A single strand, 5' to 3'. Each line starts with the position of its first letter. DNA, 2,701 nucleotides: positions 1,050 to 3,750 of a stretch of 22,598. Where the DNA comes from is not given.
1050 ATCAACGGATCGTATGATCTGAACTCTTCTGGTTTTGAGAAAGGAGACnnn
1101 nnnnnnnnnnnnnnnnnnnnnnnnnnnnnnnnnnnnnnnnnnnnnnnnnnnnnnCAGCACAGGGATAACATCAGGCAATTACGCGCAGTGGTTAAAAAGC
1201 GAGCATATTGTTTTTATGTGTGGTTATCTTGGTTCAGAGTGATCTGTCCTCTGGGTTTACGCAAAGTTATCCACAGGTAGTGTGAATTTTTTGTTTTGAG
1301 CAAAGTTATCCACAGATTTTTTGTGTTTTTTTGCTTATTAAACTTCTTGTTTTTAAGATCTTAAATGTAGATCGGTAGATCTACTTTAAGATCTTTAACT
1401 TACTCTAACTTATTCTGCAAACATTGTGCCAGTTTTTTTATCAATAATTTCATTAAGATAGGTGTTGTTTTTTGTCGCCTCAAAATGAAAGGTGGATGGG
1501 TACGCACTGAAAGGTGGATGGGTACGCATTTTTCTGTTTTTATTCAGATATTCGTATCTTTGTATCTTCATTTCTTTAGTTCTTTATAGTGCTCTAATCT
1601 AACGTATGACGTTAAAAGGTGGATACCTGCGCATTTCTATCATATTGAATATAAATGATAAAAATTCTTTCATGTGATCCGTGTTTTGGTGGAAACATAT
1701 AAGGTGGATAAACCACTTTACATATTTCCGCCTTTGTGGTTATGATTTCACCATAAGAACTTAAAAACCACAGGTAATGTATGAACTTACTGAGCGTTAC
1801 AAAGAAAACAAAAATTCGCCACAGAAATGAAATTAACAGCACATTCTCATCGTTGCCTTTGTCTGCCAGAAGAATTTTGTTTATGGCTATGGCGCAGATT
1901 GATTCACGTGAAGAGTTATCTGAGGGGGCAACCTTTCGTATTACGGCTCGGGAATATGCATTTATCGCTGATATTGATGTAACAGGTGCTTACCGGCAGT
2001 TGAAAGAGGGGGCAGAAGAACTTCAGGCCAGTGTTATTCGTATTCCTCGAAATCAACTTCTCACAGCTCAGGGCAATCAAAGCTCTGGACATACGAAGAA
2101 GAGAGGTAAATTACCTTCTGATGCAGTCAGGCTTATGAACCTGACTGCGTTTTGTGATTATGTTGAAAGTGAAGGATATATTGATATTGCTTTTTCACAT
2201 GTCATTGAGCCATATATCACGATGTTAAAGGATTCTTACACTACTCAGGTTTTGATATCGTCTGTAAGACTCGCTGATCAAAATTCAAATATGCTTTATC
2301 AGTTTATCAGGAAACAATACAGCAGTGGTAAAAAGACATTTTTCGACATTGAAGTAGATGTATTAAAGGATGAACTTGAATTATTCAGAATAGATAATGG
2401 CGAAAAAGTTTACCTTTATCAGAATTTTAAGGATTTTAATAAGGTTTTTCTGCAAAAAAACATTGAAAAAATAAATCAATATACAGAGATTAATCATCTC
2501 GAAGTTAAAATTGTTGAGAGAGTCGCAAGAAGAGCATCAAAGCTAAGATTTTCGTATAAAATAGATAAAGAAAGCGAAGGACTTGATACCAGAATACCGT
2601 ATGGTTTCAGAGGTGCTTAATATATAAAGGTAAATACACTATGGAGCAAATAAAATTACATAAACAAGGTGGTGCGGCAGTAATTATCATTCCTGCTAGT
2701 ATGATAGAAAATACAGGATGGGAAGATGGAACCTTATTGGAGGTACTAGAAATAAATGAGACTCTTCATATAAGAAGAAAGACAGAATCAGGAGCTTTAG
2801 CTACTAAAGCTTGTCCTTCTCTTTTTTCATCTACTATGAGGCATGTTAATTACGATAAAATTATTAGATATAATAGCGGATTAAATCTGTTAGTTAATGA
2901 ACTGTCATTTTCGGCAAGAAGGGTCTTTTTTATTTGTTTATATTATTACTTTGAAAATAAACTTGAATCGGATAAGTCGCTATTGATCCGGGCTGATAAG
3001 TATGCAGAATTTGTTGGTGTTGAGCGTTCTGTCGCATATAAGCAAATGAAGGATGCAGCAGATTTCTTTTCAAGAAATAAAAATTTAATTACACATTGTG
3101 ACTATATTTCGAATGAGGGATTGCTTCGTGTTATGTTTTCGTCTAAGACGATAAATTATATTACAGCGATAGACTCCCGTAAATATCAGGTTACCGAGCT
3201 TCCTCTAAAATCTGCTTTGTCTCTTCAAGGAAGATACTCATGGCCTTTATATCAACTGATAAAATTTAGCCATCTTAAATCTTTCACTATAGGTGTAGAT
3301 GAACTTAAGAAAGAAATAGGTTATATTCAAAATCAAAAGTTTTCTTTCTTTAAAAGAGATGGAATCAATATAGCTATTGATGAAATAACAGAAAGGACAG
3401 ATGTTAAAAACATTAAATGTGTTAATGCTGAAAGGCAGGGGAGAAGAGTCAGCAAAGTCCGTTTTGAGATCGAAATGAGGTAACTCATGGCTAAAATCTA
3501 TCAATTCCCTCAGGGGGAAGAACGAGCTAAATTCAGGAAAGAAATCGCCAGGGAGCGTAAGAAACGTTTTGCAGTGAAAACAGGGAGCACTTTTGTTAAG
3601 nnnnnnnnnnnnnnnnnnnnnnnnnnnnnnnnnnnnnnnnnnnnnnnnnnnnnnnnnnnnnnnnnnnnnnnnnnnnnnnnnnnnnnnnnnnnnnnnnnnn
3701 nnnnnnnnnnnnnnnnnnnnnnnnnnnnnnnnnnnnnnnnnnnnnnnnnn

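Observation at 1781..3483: Tandem paralogous Rep_3 initiators; the second carries an AbrB/MazE-like N-terminal domain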

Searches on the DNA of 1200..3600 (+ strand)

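Call 6: search_dna_similar(query=window:1200-3600:+, collection=plasmids, mode=near, max_rows=25)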
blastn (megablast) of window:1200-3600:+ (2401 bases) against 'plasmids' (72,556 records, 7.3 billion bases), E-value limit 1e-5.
Records with a match: 933; places in all: 1048; records where one place covers at least 80% of the query: 182.
Best place of each record, by identity: >=99% 196; 95-99% 608; 90-95% 83; 80-90% 46.
By first word of the organism name: Escherichia 614; Salmonella 221; Klebsiella 55; Shigella 26; Citrobacter 10; uncultured 3; Enterobacter 2; Vibrio 1; Morganella 1.
By predicted mobility (MOB-suite, as given by PLSDB): conjugative 564; mobilizable 187; non-mobilizable 182.
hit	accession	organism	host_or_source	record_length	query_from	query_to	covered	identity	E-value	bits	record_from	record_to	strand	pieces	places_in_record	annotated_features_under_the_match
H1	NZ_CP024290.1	Escherichia coli O178:H19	Homo sapiens,stool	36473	1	2401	100%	100.0%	0e+0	4509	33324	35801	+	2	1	replication initiation protein (x2) | hypothetical protein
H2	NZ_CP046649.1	Klebsiella pneumoniae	Homo sapiens,fecal isolate from poultry ...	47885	1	2401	100%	99.9%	0e+0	4503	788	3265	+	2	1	replication initiation protein (x2) | hypothetical protein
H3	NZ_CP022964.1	Salmonella enterica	Chicken tissue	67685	1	2401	100%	99.8%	0e+0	4493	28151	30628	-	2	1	replication initiation protein (x2) | hypothetical protein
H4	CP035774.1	Klebsiella pneumoniae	rabbit,stool specimens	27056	1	2401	100%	99.8%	0e+0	4493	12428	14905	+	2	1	RepB family plasmid replication initiator protein (x2) | hypothetical protein (x2)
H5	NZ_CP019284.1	Escherichia coli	pig,whole organism,stool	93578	1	2401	100%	99.8%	0e+0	4493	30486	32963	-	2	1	replication initiation protein (x2) | hypothetical protein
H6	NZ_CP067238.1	Escherichia coli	cell culture,surface water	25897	1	2401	100%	99.8%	0e+0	4493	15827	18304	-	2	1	replication initiation protein (x2) | hypothetical protein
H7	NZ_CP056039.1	Escherichia coli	meat duck,tissure sample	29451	1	2401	100%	99.8%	0e+0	4493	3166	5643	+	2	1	replication initiation protein (x2) | hypothetical protein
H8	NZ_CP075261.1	Klebsiella pneumoniae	pork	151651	1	2401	100%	99.8%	0e+0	4493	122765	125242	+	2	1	replication initiation protein (x2) | hypothetical protein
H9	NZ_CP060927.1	Escherichia coli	Homo sapiens,wound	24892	1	2401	100%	99.8%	0e+0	4493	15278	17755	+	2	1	replication initiation protein (x2) | hypothetical protein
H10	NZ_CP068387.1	Salmonella enterica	Gallus gallus,Whole genome sequencing ...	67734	1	2401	100%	99.8%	0e+0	4493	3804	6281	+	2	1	replication initiation protein (x2) | hypothetical protein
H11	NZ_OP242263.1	Escherichia coli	Homo sapiens,stool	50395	1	2401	100%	99.8%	0e+0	4493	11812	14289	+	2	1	replication initiation protein (x2) | hypothetical protein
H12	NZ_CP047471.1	Escherichia coli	pig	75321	1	2401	100%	99.8%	0e+0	4493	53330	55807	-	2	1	replication initiation protein (x2) | hypothetical protein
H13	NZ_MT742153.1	Salmonella sp. S13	-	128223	1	2401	100%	99.8%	0e+0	4493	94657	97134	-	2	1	replication initiation protein (x2) | hypothetical protein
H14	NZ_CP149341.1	Salmonella enterica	-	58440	1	2401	100%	99.8%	0e+0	4493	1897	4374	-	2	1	replication initiation protein (x2) | hypothetical protein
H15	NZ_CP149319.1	Salmonella enterica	Pig,single cell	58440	1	2401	100%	99.8%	0e+0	4493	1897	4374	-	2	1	replication initiation protein (x2) | hypothetical protein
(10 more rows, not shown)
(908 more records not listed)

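Call 7: get_annotated_region(hit=H1, flank=3000)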
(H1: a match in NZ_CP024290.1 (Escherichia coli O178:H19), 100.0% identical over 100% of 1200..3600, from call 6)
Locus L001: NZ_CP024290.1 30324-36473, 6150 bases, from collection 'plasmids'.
description: Escherichia coli O178:H19 strain 2012C-4431 plasmid unnamed1, complete sequence
organism: Escherichia coli O178:H19 (NCBI taxid 2048778)
taxonomy: Bacteria; Pseudomonadota; Gammaproteobacteria; Enterobacterales; Enterobacteriaceae; Escherichia; Escherichia coli; Escherichia coli O178:H19
host: -; source: Homo sapiens,stool; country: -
typing (MOB-suite, as given by PLSDB): conjugative; replicon IncX1; relaxase MOBP; mating-pair formation MPF_T
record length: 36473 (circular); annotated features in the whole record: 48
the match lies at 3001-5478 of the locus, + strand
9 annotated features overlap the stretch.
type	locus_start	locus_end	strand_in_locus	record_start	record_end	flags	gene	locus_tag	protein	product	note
CDS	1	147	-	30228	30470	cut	-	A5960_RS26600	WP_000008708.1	hypothetical protein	-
CDS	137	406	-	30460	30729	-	-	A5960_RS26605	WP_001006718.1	hypothetical protein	-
CDS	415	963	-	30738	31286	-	-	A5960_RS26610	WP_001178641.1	hypothetical protein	-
CDS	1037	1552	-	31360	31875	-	-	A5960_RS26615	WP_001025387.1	J domain-containing protein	GO:0006457 - protein folding [Evidence IEA]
CDS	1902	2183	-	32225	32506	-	-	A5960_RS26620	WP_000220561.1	type II toxin-antitoxin system RelE/ParE family toxin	GO:0030541 - plasmid partitioning [Evidence IEA]; GO:0051290 - protein heterotetramerization [Evidence IEA]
CDS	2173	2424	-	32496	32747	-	-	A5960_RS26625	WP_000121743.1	plasmid stabilization protein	-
CDS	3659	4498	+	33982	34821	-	-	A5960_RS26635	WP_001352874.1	replication initiation protein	GO:0006270 - DNA replication initiation [Evidence IEA]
CDS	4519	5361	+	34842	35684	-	-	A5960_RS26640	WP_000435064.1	replication initiation protein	GO:0006270 - DNA replication initiation [Evidence IEA]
CDS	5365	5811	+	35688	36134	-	-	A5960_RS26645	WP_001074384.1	hypothetical protein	-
